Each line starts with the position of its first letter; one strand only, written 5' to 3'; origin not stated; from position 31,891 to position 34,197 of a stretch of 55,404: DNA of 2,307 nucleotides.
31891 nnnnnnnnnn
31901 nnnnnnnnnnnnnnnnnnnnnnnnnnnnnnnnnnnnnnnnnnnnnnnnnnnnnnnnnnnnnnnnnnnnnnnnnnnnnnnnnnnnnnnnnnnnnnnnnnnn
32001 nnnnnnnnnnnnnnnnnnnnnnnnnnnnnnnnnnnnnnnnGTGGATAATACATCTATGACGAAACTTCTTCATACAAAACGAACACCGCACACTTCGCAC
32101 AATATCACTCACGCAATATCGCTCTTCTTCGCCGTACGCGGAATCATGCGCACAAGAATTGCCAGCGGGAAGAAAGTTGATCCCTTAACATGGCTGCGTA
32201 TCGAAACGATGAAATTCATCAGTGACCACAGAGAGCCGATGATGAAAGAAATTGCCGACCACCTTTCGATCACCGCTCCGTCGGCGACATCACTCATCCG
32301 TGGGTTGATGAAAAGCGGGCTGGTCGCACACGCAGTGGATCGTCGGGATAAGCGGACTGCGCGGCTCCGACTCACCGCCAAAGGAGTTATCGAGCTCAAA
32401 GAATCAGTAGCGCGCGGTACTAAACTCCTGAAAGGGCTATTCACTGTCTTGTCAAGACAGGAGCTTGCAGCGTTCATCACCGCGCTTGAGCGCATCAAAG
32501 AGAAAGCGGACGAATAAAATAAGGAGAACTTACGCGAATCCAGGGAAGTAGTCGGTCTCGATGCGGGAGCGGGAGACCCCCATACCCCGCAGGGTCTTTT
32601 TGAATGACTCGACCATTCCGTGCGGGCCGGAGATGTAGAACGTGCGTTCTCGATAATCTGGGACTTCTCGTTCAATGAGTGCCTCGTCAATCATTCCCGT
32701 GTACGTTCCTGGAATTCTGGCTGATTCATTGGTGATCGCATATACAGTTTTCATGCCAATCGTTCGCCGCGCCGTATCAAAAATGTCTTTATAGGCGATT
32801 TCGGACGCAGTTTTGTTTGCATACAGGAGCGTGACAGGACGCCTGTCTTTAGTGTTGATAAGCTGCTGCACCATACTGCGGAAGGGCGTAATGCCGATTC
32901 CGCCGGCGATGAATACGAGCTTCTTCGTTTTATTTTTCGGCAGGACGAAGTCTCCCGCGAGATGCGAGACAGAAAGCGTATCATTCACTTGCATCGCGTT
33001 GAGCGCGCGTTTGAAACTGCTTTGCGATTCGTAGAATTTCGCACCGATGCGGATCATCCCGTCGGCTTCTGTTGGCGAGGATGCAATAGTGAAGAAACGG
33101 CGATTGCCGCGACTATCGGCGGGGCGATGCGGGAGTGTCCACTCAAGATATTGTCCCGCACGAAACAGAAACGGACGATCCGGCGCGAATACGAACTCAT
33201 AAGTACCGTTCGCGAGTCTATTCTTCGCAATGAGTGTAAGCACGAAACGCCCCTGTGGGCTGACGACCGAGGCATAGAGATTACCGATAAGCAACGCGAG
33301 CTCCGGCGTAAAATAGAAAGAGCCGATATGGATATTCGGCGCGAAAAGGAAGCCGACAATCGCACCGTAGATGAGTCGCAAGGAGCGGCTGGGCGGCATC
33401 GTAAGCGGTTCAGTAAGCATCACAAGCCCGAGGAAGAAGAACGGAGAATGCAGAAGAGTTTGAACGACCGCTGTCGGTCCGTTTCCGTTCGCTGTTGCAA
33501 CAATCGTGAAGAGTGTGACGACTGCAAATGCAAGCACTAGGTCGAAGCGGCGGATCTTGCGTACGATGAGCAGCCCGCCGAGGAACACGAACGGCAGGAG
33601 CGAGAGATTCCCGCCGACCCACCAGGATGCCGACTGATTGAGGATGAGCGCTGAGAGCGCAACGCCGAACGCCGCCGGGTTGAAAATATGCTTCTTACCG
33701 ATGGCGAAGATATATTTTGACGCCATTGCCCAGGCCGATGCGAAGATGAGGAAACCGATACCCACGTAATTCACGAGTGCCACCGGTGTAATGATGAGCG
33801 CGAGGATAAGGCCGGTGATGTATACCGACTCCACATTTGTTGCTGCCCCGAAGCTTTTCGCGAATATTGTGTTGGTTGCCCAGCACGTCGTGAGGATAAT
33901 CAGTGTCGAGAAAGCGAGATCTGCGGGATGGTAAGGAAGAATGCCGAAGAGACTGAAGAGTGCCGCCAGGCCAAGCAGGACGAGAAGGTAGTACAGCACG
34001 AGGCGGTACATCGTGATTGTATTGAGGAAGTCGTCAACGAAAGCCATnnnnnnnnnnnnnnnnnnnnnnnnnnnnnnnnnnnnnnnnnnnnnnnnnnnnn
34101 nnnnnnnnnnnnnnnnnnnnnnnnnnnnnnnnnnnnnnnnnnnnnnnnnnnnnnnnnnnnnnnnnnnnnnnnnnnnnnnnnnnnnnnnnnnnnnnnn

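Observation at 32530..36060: ECF-sigma-linked membrane redox module: RnfD-like/FNR fusion plus an extracytoplasmic FMN_bind protein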

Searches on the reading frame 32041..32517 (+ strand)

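Call 3: search_protein_families(library=pfam, proteins=[window:32041-32517:+], max_evalue=0.01)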
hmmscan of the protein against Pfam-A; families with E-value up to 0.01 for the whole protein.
window:32041-32517:+ (158 aa): 4 families
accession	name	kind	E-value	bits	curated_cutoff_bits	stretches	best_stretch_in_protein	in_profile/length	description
PF12802.13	MarR_2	-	8.5e-07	29.5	27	1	59-105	13-60/61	MarR family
PF01047.28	MarR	-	2.1e-06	28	24.6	1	49-105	1-57/59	MarR family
PF13463.12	HTH_27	-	0.0003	21.5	22.2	1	59-115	11-68/68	Winged helix DNA-binding domain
PF09339.16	HTH_IclR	-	0.00052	20.2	22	1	58-96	10-49/52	IclR helix-turn-helix domain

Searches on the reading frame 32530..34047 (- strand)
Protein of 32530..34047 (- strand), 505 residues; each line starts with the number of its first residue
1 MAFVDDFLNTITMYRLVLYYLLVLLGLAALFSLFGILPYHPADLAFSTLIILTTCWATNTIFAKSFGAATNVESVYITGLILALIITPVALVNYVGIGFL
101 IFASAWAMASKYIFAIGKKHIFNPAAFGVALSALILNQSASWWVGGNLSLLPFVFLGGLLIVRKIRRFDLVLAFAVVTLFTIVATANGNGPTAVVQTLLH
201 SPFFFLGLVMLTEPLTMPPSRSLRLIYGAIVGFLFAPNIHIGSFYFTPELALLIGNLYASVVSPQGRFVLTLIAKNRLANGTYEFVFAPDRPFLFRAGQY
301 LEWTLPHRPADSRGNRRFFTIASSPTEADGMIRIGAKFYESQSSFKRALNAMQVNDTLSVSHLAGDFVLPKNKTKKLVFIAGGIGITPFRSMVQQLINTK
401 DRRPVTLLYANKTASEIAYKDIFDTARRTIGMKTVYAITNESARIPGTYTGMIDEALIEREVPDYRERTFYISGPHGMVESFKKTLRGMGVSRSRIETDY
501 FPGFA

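Call 3: search_protein_families(library=pfam, proteins=[window:32530-34047:-], max_evalue=0.01)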
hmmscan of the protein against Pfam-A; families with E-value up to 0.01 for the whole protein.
window:32530-34047:- (505 aa): 3 families
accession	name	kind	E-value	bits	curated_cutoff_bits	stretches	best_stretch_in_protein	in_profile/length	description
PF00175.26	NAD_binding_1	-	3e-17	63.7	22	1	379-483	1-108/109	Oxidoreductase NAD-binding domain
PF03116.20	NQR2_RnfD_RnfE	-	4.7e-06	26.6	27.7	1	147-261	172-285/296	NQR2, RnfD, RnfE family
PF08030.17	NAD_binding_6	-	0.00016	22.3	22.2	1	375-416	2-48/156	Ferric reductase NAD binding domain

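Call 4: search_protein_families(library=ncbifam, proteins=[window:32530-34047:-], max_evalue=0.01)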
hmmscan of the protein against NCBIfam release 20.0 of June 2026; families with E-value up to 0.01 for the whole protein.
window:32530-34047:- (505 aa): 24 families
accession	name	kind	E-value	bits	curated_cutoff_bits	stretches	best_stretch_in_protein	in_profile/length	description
NF009805.0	PRK13289.1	equivalog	9.1e-27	94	432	1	295-501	185-392/399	NO-inducible flavohemoprotein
NF005963.0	PRK08051.1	equivalog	8.9e-22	77.5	230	1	277-501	13-230/233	NAD(P)H-flavin reductase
TIGR02160.1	PA_CoA_Oxy5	hypoth_equivalog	6.6e-20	71.2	420.8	1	293-501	31-241/352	1,2-phenylacetyl-CoA epoxidase subunit PaaE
NF007964.0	PRK10684.1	equivalog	6.5e-18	64.8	383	1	295-501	37-237/333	NADH oxidoreductase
NF052252.1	flav_redu_LuxG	exception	3.2e-17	62.5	340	1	276-486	9-213/232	flavin mononucleotide reductase LuxG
NF058606.1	GlBtMonoRdsGbcB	equivalog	3.8e-17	62.2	500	1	281-498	27-244/362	glycine betaine monooxygenase reductase subunit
NF040810.1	BenC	equivalog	3.5e-16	59.3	430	1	280-496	117-325/333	benzoate 1,2-dioxygenase electron transfer component BenC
NF045803.1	MethMoxFADbindMmoC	equivalog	1.5e-14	53.6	500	1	294-498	139-337/343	aromatic/alkene monooxygenase hydroxylase FAD-binding subunit MmoC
NF008822.0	PRK11872.1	equivalog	7.1e-13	48.3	402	1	349-501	185-335/341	anthranilate 1,2-dioxygenase electron transfer component AntC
TIGR01941.1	nqrF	equivalog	2.6e-12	46.4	295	1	351-501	248-403/405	NADH:ubiquinone reductase (Na(+)-transporting) subunit F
TIGR02911.1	sulfite_red_B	equivalog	4e-08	32.7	288.6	1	367-496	92-219/261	anaerobic sulfite reductase subunit AsrB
NF000796.0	PRK00054.1-1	equivalog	4e-06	26.2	224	1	348-487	66-190/254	dihydroorotate dehydrogenase electron transfer subunit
NF006220.0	PRK08345.1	subfamily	1.1e-05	24.9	395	1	348-443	86-184/294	cytochrome-c3 hydrogenase subunit gamma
NF040830.1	sulfhyd_ShyC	equivalog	1.6e-05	24.3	600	1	321-421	59-155/288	NAD(P)-dependent hydrogenase/sulfhydrogenase 2 subunit gamma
TIGR01931.1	cysJ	equivalog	3.1e-05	22.8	668.15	1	351-411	426-487/597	assimilatory sulfite reductase (NADPH) flavoprotein subunit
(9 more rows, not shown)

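Call 5: find_homologous_proteins(query=window:32530-34047:-)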
Query window:32530-34047:- (505 aa): 7973 proteins with E <= 0.001 among 8000 candidates; the best 120 are listed.
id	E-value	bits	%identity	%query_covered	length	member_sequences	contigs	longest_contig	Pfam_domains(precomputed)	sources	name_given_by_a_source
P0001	0.0e+0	1114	100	100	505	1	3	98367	PF00175.27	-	-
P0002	1.0e-269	913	81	100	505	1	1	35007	PF00175.27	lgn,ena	-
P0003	9.1e-264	894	81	98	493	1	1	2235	PF00175.27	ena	-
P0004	1.6e-260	883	76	100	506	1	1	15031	PF00175.27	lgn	-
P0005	3.1e-260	882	78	100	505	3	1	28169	PF00175.27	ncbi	-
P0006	3.1e-258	875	77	100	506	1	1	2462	PF00175.27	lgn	-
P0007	1.4e-257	873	77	99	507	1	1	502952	PF00175.27,PF03116.21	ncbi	ncbi:MAG: RnfABCDGE type electron transport complex subunit D [Minisyncoccota bacterium]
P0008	1.1e-254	864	75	100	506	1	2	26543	PF00175.27,PF03116.21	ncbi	-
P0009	1.1e-253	860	76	100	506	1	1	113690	PF00175.27,PF03116.21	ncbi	ncbi:MAG: FAD-dependent oxidoreductase [Minisyncoccota bacterium]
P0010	1.4e-253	860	76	100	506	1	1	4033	PF00175.27,PF03116.21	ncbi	-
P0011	4.7e-251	852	75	100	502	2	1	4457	PF00175.27,PF03116.21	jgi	-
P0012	8.9e-251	851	75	100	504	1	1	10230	PF00175.27,PF03116.21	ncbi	-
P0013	1.1e-250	850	75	100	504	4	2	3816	PF00175.27,PF03116.21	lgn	-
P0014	7.5e-247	838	75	100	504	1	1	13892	PF00175.27,PF03116.21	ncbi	-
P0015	3.1e-246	836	76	98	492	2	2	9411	PF00175.27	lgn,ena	-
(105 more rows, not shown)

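Call 11: find_related_loci(query=window:32530-34047:-, collection=genome_contigs, flank=10000)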
Query window:32530-34047:- (505 aa) in genome_contigs; peptide patterns used: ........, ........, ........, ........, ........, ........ (x = any residue, [..] = any of these).
305 stretches matched a pattern; 195 encode a relative of the query (tblastn E <= 1e-3); the best 80 are kept; 80 distinct loci.
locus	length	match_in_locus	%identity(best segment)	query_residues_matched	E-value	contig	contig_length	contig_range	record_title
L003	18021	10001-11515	78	1-505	0e+0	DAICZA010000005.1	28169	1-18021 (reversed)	MAG TPA_asm: bacterium isolate clean1989 NODE_5_length_28169_cov_4.488858, whole genome shotgun sequence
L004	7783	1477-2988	75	1-505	0e+0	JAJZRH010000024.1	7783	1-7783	MAG: bacterium isolate SKS1.bin80 NODE_16476_length_7783_cov_1.577586, whole genome shotgun sequence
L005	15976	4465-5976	73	1-505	0e+0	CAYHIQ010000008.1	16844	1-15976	MAG TPA_asm: uncultured Candidatus Saccharibacteria bacterium isolate ERP119705_co13_441 genome assembly, contig: NODE_4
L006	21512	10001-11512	74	1-505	0e+0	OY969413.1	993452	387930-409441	MAG: Candidatus Kaiserbacteria bacterium isolate MFD01223.bin.1.23 genome assembly, chromosome: 1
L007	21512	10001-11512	71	1-505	0e+0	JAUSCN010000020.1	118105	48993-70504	MAG: bacterium isolate E14_concoct.bin.140 E14_k141_115733, whole genome shotgun sequence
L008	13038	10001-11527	72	1-505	0e+0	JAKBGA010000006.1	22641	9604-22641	MAG: bacterium isolate DBS1-1.bin14 NODE_3718_length_22641_cov_11.367682, whole genome shotgun sequence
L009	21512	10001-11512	70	1-505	0e+0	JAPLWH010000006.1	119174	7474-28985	MAG: Candidatus Kaiserbacteria bacterium isolate LacPavin_0818_WC50_MAG_53_14 LacPavin_0818_WC50_scaffold_156335, whole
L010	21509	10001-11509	70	1-505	0e+0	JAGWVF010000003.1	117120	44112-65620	MAG: Patescibacteria group bacterium isolate REEB413 contig-150_88, whole genome shotgun sequence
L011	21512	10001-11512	71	1-505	0e+0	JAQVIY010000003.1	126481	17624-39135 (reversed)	MAG: Candidatus Paceibacterota bacterium isolate STE_50 NODE_184_length_126481_cov_11.870950_Sandtown_E, whole genome sh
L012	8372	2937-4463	72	1-505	0e+0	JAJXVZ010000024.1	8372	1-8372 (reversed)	MAG: bacterium isolate BP5.bin54 NODE_15734_length_8372_cov_6.821104, whole genome shotgun sequence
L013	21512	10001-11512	73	1-505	0e+0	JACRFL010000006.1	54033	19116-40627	MAG: Candidatus Kaiserbacteria bacterium isolate NC_groundwater_1724_Pr3_B-0.1um_57_17 SR-2_scaffold_141_831405, whole g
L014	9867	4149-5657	68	1-505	0e+0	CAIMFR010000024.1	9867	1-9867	Candidatus Adlerbacteria bacterium isolate Ki2-D4_bin-0307 genome assembly, contig: bin-0307:24/73, whole genome shotgun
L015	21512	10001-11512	70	1-505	0e+0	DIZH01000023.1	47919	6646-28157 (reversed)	MAG TPA_asm: Patescibacteria group bacterium UBA6033 UBA6033_contig_1994, whole genome shotgun sequence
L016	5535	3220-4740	72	1-505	0e+0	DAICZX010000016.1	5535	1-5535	MAG TPA_asm: Candidatus Parcubacteria bacterium isolate clean1827 k141_137139, whole genome shotgun sequence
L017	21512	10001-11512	70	1-505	0e+0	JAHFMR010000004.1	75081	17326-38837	MAG: bacterium isolate nzgw461 NODE_172_length_75082_cov_4.371046, whole genome shotgun sequence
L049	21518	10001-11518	54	4-505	0e+0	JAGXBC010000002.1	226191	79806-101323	MAG: Patescibacteria group bacterium isolate REEB91 contig-150_21, whole genome shotgun sequence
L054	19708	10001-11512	56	1-504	0e+0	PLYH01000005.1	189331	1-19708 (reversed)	MAG: Candidatus Peregrinibacteria bacterium isolate palsa_1335 73.20120700_P3D.295_contig_34567, whole genome shotgun se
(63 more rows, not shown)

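Call 33: search_protein_families(library=pfam, proteins=[L054:7734-8486:+, L049:2700-3422:+, L010:8711-9424:+], max_evalue=10)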
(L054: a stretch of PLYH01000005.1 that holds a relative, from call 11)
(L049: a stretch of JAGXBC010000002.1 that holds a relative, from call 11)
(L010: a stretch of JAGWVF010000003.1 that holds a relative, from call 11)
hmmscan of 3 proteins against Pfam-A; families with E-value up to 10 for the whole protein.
L054:7734-8486:+ (250 aa): 1 family
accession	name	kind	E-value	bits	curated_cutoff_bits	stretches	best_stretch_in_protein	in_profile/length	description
PF18914.6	DUF5666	-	0.00026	21.7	27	1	176-239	1-59/60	Domain of unknown function (DUF5666)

L049:2700-3422:+ (240 aa): 0 families

L010:8711-9424:+ (237 aa): 4 families
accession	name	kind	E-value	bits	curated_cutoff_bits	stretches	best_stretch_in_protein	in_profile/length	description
PF01529.25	DHHC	-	0.23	12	28.7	1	20-98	43-119/133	DHHC palmitoyltransferase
PF20990.2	DUF2207_C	-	0.38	10.9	33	1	29-107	138-197/247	Predicted membrane protein (DUF2207) C-terminal domain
PF23540.2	DesK_N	-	0.73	10.4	24.8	1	27-111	28-113/151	DesK N-terminal domain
PF25471.1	TM_PetC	-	2.7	8.3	37.1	2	117-138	16-37/48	Iron-sulfur subunit PetC transmembrane anchor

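Call 38: predict_structure(alignment_id=A1)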
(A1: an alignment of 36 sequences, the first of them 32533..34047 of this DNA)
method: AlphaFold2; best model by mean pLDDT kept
length: 505 residues; sequences in the alignment: 36
mean_pLDDT: 85.4   pTM: 0.78
mean pLDDT of the five models: 85.4, 84.0, 83.9, 82.9, 82.2
residues with pLDDT >= 90: 232; 70-90: 215; 50-70: 50; < 50: 8
segments of 3 or more residues with pLDDT < 50: 311-313, 502-505
pLDDT, mean of each block of 10 residues (from residue 1): 65 81 95 93 96 93 77 83 92 92 89 71 79 78 85 91 83 94 86 87 88 74 90 84 63 86 78 93 91 85 65 60 89 85 77 86 80 95 91 96 96 91 96 95 88 94 96 86 94 88 43
secondary structure, 60 per line:
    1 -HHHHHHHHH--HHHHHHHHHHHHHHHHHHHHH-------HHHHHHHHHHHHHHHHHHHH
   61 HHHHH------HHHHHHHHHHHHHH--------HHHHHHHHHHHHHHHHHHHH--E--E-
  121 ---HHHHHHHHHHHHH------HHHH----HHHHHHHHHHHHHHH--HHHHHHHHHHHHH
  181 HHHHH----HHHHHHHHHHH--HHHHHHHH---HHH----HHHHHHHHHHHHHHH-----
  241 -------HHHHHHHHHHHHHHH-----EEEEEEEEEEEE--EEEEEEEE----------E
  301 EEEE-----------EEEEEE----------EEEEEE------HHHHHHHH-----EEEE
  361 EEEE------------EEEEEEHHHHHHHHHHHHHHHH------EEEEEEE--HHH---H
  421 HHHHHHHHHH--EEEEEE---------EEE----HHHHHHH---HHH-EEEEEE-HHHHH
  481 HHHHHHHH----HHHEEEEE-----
elements in order: H2-10 H13-33 H41-65 H72-85 H94-113 H124-136 H143-146 H151-165 H168-185 H190-200 H203-210 H221-235 H248-262 E268-279 E282-289 E300-304 E316-321 E332-337 H344-351 E357-364 E377-382 H383-398 E405-411 H420-430 E433-438 E448-450 H455-461 E469-474 H476-488 E496-500

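Call 42: fold_search(model_id=the predicted structure, library=pdb)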
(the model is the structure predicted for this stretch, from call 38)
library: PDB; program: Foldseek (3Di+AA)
matches with E <= 10: 1215; with E <= 0.001: 328
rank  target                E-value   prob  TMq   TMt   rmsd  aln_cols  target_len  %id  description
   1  6o0a                  1.8e-17  1.00  0.45  0.57  11.6       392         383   18  Crystal structure of flavohemoglobin from Malassezia yamatoensis with bound FAD and heme determined by iron SAD phasing (released 2019-03-06)
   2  1gvh                  2.5e-17  1.00  0.45  0.56  11.1       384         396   18  The X-ray structure of ferric Escherichia coli flavohemoglobin reveals an unespected geometry of the distal heme pocket (released 2002-08-06)
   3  5ogx                  3.3e-16  1.00  0.42  0.62   2.4       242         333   22  Crystal structure of Amycolatopsis cytochrome P450 reductase GcoB. (released 2018-07-04)
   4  4eh1_A                2.0e-15  1.00  0.41  0.85   2.6       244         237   20  Crystal Structure of the Flavohem-like-FAD/NAD Binding Domain of Nitric Oxide Dioxygenase from Vibrio cholerae O1 biov (released 2012-04-25)
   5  8qta                  2.4e-15  1.00  0.41  0.50  17.8       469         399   14  Cryo-EM structure of Streptococcus pneumoniae NADPH oxidase F397A mutant in complex with NADPH (released 2024-07-24)
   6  4g1v                  2.6e-15  1.00  0.44  0.55  11.3       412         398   14  X-ray structure of yeast flavohemoglobin (released 2012-11-14)
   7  4eh1_B                3.5e-15  1.00  0.41  0.85   2.7       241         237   22  Crystal Structure of the Flavohem-like-FAD/NAD Binding Domain of Nitric Oxide Dioxygenase from Vibrio cholerae O1 biov (released 2012-04-25)
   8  4g1b_A                3.7e-15  1.00  0.41  0.51  11.1       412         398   16  X-ray structure of yeast flavohemoglobin in complex with econazole (released 2012-11-14)
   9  7qty                  3.9e-15  1.00  0.42  0.73   4.6       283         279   21  X-ray structure of FAD domain of NqrF of Klebsiella pneumoniae (released 2022-02-09)
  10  2r6h_A                2.9e-14  1.00  0.41  0.70   5.6       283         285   19  Crystal structure of the domain comprising the NAD binding and the FAD binding regions of the NADH:ubiquinone oxidored (released 2007-09-11)
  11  1krh_A                4.1e-14  1.00  0.41  0.60   3.3       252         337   20  X-ray Structure of Benzoate Dioxygenase Reductase (released 2002-05-15)
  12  2r6h_C                7.6e-14  1.00  0.41  0.70   4.7       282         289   19  Crystal structure of the domain comprising the NAD binding and the FAD binding regions of the NADH:ubiquinone oxidored (released 2007-09-11)
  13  7c3b_C                8.4e-14  1.00  0.42  0.62   2.7       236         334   20  Ferredoxin reductase in carbazole 1,9a-dioxygenase (FAD apo form) (released 2021-05-26)
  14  8qt6                  8.4e-14  1.00  0.38  0.47  17.4       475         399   16  Cryo-EM structure of Streptococcus pneumoniae NADPH oxidase (released 2024-07-24)
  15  7c3a_C                9.3e-14  1.00  0.41  0.62   3.2       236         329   21  Ferredoxin reductase in carbazole 1,9a-dioxygenase (released 2021-05-26)
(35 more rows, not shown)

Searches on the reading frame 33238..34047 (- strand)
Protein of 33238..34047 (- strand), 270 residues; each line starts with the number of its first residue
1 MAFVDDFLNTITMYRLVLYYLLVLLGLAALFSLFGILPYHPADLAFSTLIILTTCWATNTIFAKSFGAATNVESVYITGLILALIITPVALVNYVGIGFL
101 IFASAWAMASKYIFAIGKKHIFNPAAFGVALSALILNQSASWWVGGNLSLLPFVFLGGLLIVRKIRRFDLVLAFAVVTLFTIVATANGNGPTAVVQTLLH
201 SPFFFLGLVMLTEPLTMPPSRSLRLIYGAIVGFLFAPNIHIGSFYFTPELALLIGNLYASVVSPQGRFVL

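Call 26: search_solved_structures(query=A2, max_evalue=1, show_alignments=3)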
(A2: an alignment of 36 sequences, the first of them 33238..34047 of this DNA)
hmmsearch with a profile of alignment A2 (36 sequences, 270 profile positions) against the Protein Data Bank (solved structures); distinct sequences matched with E-value up to 1: 1.
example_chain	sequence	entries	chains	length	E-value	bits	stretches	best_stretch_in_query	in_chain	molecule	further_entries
8ahx_D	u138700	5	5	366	4.1e-05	26.5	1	153-259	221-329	Ion-translocating oxidoreductase complex subunit D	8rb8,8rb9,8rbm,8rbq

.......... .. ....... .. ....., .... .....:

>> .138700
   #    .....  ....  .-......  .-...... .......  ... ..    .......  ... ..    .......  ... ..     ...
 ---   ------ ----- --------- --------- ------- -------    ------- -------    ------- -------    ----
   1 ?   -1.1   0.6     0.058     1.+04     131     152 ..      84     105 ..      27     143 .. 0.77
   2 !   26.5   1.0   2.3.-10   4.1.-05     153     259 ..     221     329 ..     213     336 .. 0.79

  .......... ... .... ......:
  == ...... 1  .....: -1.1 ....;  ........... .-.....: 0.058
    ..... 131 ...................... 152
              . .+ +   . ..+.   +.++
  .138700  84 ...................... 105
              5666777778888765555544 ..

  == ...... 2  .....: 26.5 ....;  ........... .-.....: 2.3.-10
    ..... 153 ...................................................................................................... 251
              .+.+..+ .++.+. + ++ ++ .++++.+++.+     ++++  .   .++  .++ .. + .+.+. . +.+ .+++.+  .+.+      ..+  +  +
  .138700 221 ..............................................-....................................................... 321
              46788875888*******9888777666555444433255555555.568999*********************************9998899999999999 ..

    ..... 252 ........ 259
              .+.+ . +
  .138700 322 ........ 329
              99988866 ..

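Call 53: predict_structure(alignment_id=A2)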
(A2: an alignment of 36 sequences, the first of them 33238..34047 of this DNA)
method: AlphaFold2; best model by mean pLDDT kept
length: 270 residues; sequences in the alignment: 36
mean_pLDDT: 84.4   pTM: 0.81
mean pLDDT of the five models: 84.4, 83.7, 83.5, 81.8, 77.1
residues with pLDDT >= 90: 104; 70-90: 140; 50-70: 19; < 50: 7
segments of 3 or more residues with pLDDT < 50: 266-270
pLDDT, mean of each block of 10 residues (from residue 1): 79 88 96 94 97 95 86 88 92 94 90 69 75 77 84 91 87 94 88 88 85 73 90 83 61 80 55
secondary structure, 60 per line:
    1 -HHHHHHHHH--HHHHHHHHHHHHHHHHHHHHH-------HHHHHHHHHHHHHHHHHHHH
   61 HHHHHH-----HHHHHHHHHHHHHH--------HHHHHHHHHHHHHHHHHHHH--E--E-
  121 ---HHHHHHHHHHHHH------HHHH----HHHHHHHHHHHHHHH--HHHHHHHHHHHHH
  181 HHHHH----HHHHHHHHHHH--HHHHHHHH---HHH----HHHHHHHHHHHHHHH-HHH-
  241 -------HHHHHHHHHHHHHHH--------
elements in order: H2-10 H13-33 H41-66 H72-85 H94-113 H124-136 H143-146 H151-165 H168-185 H190-200 H203-210 H221-235 H248-262

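Call 59: fold_search(model_id=the predicted structure, library=pdb)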
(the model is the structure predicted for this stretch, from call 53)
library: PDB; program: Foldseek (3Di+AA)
matches with E <= 10: 247; with E <= 0.001: 15
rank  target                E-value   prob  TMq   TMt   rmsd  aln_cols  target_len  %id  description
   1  9eri_D                1.0e-05  1.00  0.69  0.60   5.5       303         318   17  Cryo-EM structure of sodium pumping Rnf complex from Acetobacterium woodii bound to NADH (released 2025-03-05)
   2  8ahx_D                2.3e-05  1.00  0.63  0.50   7.1       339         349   15  Cryo-EM structure of the nitrogen-fixation associated NADH:ferredoxin oxidoreductase RNF from Azotobacter vinelandii (released 2023-11-01)
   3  7xk3_B                3.7e-05  1.00  0.60  0.43   5.8       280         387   16  Cryo-EM structure of Na+-pumping NADH-ubiquinone oxidoreductase from Vibrio cholerae, state 1 (released 2022-07-20)
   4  9uuu_B                5.1e-05  1.00  0.57  0.42   5.4       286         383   16  Cryo-EM structure of Na+-translocating NADH-ubiquinone oxidoreductase from Vibrio cholerae reduced by NADH (released 2025-06-25)
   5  8rbq_D                9.5e-05  1.00  0.70  0.63   5.6       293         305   22  Cryo-EM structure of the NADH:ferredoxin oxidoreductase RNF from Azotobacter vinelandii, dithionite reduced (released 2024-06-26)
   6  9ud3_B                9.5e-05  1.00  0.58  0.43   5.1       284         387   15  Cryo-EM structure of Na+-translocating NADH-ubiquinone oxidoreductase NqrB-T236Y mutant from Vibrio cholerae (released 2025-06-25)
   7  8ad0_B                1.1e-04  1.00  0.61  0.45   5.1       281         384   16  X-ray structure of Na+-NQR from Vibrio cholerae in different conformation at 3.1 A (released 2023-07-12)
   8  7xk6_B                1.1e-04  1.00  0.59  0.41   5.8       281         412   16  Cryo-EM structure of Na+-pumping NADH-ubiquinone oxidoreductase from Vibrio cholerae, with aurachin D-42 (released 2022-07-20)
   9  9lrr_B                1.2e-04  1.00  0.61  0.42   5.9       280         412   16  Cryo-EM structure of Na+-translocating NADH-ubiquinone oxidoreductase NqrB-G141A mutant from Vibrio cholerae with boun (released 2025-04-23)
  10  7zc6_D                1.5e-04  1.00  0.71  0.64   4.8       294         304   16  Na+ - translocating ferredoxin: NAD+ reductase (Rnf) of C. tetanomorphum (released 2022-09-28)
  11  8a1x_B                1.6e-04  1.00  0.58  0.41   5.4       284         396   16  Sodium pumping NADH-quinone oxidoreductase with inhibitor DQA (released 2023-06-14)
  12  8acw_B                1.8e-04  1.00  0.59  0.44   5.5       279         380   16  X-ray structure of Na+-NQR from Vibrio cholerae at 3.4 A resolution (released 2023-07-12)
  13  8a1t_B                3.5e-04  1.00  0.59  0.43   4.6       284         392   15  Sodium pumping NADH-quinone oxidoreductase (released 2023-06-14)
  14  8evu_B                4.0e-04  1.00  0.59  0.40   5.5       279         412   16  Cryo EM structure of Vibrio cholerae NQR (released 2022-11-16)
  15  8a1v_B                4.6e-04  1.00  0.58  0.42   5.4       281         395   16  Sodium pumping NADH-quinone oxidoreductase with substrate Q2 (released 2023-06-14)
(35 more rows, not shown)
